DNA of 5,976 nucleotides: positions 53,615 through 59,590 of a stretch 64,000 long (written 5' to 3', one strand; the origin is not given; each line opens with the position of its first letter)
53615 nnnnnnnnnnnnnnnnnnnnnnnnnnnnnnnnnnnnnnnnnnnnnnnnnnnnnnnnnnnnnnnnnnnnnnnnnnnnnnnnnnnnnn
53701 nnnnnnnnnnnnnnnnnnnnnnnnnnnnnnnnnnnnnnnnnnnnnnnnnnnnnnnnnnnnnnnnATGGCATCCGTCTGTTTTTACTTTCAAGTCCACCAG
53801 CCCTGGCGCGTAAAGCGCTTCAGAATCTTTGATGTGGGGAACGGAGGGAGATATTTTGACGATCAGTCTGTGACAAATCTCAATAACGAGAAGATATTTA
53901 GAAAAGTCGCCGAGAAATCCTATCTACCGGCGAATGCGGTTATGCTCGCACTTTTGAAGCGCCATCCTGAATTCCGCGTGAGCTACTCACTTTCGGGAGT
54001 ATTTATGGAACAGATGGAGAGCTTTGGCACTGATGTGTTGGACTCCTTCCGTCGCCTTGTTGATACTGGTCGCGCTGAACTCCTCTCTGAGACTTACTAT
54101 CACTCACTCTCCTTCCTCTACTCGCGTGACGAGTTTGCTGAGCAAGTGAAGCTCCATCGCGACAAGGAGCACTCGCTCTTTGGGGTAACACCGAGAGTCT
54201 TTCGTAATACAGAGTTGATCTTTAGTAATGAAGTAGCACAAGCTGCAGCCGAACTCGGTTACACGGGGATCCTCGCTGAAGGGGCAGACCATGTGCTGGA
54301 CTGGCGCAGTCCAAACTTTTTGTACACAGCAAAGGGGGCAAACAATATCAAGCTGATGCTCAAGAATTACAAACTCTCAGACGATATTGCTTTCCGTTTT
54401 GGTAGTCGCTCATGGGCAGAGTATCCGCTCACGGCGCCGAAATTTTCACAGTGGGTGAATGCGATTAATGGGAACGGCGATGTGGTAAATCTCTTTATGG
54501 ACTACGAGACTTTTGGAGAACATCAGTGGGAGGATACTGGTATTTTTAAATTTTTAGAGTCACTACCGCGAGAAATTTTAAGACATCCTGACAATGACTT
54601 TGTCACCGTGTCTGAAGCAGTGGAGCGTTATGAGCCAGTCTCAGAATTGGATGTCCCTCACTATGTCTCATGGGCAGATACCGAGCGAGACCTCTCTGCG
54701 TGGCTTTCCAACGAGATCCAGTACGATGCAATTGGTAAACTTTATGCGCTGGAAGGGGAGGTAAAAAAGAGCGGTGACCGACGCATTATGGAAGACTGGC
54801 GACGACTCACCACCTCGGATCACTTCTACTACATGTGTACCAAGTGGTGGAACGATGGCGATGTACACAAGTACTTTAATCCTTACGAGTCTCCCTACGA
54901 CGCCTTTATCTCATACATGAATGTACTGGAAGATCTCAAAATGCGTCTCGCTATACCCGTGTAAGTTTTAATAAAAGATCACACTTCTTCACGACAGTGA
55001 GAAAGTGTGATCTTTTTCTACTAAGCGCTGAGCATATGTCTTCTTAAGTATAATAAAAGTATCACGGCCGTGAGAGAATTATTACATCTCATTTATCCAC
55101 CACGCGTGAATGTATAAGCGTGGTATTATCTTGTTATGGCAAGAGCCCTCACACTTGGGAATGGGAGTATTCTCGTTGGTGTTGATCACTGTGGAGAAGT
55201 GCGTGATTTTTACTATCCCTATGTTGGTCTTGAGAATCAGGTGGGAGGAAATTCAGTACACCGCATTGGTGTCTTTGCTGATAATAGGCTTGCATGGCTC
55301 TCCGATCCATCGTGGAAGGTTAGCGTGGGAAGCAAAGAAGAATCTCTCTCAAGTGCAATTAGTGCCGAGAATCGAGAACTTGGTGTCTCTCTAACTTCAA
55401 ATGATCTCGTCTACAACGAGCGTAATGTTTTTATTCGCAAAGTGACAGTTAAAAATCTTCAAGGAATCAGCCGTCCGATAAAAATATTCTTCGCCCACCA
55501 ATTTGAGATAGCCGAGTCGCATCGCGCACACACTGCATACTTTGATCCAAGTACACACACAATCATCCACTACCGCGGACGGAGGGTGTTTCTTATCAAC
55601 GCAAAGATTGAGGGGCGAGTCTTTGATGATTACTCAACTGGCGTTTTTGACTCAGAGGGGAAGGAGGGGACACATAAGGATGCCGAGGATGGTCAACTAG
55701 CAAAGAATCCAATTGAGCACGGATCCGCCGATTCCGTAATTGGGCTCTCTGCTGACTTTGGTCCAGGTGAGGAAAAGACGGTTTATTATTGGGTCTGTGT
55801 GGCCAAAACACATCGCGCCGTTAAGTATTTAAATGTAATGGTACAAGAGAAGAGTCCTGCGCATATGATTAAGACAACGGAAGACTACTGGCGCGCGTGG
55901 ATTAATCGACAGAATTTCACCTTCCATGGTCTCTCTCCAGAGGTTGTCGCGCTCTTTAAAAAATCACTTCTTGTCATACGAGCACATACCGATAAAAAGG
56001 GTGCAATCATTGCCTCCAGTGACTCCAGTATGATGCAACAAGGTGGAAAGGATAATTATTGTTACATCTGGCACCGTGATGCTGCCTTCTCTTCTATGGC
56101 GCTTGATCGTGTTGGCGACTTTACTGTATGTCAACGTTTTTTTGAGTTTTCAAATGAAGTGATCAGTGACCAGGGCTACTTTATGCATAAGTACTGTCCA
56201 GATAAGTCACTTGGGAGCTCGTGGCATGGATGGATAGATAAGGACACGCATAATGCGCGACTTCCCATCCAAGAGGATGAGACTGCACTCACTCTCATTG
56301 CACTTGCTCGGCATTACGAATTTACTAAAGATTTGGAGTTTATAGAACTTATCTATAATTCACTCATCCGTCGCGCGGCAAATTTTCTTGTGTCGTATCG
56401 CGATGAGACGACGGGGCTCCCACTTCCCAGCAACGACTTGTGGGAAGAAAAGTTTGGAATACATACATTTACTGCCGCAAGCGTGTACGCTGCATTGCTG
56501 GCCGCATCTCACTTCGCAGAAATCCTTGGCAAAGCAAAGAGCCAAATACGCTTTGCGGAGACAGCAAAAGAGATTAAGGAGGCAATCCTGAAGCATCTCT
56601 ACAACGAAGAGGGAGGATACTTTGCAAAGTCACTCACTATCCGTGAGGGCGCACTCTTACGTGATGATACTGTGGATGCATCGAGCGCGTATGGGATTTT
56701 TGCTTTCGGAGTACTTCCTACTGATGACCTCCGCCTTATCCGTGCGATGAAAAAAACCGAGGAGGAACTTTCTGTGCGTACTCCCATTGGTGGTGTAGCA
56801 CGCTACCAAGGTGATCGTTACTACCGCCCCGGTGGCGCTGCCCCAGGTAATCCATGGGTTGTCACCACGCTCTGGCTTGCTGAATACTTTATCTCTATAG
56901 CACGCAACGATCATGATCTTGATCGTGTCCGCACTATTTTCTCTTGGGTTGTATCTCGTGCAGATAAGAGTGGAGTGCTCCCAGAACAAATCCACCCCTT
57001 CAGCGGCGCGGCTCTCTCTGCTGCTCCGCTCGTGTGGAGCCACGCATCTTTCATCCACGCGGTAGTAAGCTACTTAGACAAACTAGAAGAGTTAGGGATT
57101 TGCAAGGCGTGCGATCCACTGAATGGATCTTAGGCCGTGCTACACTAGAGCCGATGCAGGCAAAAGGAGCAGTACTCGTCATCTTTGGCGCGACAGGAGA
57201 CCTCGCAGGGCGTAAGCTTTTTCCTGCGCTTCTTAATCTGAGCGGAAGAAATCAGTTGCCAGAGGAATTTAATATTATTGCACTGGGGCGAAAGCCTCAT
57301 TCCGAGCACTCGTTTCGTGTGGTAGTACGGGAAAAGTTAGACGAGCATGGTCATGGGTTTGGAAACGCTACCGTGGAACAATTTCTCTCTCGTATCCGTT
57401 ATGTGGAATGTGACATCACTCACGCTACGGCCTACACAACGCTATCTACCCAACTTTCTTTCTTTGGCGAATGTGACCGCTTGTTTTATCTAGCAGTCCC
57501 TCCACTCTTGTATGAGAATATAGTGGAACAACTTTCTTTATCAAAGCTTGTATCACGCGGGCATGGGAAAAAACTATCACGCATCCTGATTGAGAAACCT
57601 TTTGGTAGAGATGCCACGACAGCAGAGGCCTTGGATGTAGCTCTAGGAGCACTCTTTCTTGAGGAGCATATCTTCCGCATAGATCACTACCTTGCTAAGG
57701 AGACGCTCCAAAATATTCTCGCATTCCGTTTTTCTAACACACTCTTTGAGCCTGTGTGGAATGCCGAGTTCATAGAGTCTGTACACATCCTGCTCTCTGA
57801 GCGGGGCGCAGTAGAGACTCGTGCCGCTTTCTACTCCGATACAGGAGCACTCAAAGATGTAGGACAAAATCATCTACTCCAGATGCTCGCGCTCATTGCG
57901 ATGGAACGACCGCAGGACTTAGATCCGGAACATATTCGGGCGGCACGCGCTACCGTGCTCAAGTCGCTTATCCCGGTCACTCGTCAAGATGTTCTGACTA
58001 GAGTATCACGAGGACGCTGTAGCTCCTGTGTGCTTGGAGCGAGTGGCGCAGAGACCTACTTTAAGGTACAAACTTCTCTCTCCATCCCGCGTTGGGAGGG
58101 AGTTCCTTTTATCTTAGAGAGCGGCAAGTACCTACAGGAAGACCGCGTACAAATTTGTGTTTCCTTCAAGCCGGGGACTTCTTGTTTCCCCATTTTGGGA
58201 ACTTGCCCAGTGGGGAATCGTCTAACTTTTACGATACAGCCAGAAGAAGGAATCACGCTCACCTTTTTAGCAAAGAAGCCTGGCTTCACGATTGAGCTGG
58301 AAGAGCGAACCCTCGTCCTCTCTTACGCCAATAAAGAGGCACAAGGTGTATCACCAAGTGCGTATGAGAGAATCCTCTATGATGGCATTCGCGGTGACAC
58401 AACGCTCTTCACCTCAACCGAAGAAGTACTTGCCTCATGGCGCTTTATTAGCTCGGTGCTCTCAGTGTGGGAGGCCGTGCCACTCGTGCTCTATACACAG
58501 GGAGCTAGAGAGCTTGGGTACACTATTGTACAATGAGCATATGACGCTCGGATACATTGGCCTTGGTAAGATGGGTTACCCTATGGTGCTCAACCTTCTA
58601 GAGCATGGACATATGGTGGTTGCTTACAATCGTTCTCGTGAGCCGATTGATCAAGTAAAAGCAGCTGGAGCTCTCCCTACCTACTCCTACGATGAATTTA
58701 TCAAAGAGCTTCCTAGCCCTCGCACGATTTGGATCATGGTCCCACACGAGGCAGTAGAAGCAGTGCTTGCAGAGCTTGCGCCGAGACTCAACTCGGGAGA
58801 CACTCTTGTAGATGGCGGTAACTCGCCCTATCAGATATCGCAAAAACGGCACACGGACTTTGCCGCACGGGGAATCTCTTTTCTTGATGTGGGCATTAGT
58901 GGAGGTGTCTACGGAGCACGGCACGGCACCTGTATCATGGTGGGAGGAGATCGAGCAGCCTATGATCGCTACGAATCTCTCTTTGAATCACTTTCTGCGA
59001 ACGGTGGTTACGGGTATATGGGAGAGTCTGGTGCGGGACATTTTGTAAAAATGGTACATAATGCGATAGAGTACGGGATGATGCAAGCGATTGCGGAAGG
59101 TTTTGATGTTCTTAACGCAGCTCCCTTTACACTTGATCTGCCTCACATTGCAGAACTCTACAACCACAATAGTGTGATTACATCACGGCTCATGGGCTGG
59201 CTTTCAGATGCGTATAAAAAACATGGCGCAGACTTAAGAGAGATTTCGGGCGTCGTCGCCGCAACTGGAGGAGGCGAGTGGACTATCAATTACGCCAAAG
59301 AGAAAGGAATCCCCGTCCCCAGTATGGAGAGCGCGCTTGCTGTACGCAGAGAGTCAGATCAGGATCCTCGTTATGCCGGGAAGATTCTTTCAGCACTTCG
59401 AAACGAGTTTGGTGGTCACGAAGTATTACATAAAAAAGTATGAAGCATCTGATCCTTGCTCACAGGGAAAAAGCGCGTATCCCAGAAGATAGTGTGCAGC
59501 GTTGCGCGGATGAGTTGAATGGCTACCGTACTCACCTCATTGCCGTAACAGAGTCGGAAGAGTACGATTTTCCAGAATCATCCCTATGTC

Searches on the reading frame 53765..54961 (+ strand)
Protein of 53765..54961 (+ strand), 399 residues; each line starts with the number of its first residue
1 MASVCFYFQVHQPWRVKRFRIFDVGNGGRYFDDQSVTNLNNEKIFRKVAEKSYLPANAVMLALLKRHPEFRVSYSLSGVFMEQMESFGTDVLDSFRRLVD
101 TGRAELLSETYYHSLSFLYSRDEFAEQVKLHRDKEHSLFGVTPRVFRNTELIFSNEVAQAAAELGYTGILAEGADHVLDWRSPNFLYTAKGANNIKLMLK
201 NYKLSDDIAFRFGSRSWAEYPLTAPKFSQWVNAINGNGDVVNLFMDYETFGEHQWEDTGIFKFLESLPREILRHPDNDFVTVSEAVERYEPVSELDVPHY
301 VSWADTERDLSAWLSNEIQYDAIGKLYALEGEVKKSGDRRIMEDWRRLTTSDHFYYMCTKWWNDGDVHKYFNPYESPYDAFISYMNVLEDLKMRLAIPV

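Call 18: search_protein_families(library=pfam, proteins=[window:53765-54961:+], max_evalue=0.001)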
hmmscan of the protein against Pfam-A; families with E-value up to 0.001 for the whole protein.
window:53765-54961:+ (399 aa): 2 families
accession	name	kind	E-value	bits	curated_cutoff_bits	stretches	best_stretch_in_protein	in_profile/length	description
PF03065.20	Glyco_hydro_57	-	5.2e-76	256.2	21.2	1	6-298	2-291/291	Glycosyl hydrolase family 57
PF01522.26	Polysacc_deac_1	-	0.00016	22.1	23.1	1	93-168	49-123/124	Polysaccharide deacetylase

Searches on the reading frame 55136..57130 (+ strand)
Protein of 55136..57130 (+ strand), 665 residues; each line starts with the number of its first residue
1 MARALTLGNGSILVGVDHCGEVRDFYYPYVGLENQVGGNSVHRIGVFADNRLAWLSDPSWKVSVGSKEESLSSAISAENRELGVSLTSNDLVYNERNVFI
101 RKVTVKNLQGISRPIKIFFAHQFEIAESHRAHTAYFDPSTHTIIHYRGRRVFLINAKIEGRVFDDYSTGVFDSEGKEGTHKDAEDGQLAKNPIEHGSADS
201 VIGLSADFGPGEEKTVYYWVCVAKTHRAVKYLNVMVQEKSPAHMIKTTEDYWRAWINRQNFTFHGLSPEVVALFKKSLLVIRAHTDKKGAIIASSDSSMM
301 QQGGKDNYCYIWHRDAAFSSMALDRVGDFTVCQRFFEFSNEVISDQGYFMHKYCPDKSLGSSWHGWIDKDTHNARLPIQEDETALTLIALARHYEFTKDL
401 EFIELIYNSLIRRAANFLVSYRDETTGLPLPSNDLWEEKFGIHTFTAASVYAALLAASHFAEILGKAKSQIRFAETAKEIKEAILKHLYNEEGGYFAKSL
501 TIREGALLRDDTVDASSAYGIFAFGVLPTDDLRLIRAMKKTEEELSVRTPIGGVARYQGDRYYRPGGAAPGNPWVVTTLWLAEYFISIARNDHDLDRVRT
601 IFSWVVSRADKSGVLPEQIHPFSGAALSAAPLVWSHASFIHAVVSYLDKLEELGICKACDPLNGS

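Call 51: search_protein_families(library=ncbifam, proteins=[window:55136-57130:+], max_evalue=0.00001)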
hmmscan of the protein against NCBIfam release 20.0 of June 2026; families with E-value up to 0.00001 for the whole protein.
window:55136-57130:+ (665 aa): 4 families
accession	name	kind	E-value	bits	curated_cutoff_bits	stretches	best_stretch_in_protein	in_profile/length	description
TIGR01577.1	oligosac_amyl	hypoth_equivalog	3.6e-101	339.6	820.7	1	12-645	1-612/616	oligosaccharide amylase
TIGR01535.1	glucan_glucosid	equivalog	5e-31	107.9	741.9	1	92-648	78-648/662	glucan 1,4-alpha-glucosidase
NF041084.1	trehalase_H1_Arch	equivalog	2.6e-21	75.9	820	1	238-643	182-567/570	alpha,alpha-trehalase TreH1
NF041085.1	trehalase_H2_Arch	equivalog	5.9e-20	71.2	1000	1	270-645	210-575/579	alpha,alpha-trehalase TreH2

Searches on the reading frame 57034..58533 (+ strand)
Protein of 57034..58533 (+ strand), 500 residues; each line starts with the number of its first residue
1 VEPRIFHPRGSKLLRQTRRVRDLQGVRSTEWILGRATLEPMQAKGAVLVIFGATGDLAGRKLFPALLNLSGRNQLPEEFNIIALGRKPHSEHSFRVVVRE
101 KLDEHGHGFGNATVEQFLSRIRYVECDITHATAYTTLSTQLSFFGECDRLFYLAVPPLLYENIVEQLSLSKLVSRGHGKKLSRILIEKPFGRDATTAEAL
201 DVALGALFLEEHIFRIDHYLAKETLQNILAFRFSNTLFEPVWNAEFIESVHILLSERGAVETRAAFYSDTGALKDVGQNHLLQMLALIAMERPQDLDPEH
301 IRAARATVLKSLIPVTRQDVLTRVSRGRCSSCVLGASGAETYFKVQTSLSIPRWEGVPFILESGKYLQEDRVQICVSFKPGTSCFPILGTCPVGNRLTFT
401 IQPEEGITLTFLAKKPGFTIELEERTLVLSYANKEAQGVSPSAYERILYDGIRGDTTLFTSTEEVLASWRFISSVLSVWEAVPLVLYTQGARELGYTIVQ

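Call 51: search_protein_families(library=ncbifam, proteins=[window:57034-58533:+], max_evalue=0.00001)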
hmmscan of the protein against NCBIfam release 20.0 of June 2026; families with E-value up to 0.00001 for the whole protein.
window:57034-58533:+ (500 aa): 3 families
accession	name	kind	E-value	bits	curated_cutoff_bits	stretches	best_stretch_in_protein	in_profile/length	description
TIGR00871.1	zwf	equivalog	8.8e-122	407.2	400.6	1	46-491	3-466/486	glucose-6-phosphate dehydrogenase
NF009492.0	PRK12853.1-3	equivalog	3e-92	310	428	1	43-491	7-454/472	glucose-6-phosphate dehydrogenase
NF004331.0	PRK05722.2-1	equivalog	1.5e-54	185.9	622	1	48-487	6-409/425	glucose-6-phosphate dehydrogenase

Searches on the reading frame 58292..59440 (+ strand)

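Call 77: search_protein_families(library=pfam, proteins=[window:58292-59440:+], max_evalue=0.00001)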
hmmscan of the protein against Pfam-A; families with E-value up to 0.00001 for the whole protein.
window:58292-59440:+ (383 aa): 2 families
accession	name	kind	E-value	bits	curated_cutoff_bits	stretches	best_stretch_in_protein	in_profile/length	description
PF03446.21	NAD_binding_2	-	5e-43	147.3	21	1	86-237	2-155/161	NAD binding domain of 6-phosphogluconate dehydrogenase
PF00393.24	6PGD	-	1.5e-17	64.3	27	1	249-357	1-115/290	6-phosphogluconate dehydrogenase, C-terminal domain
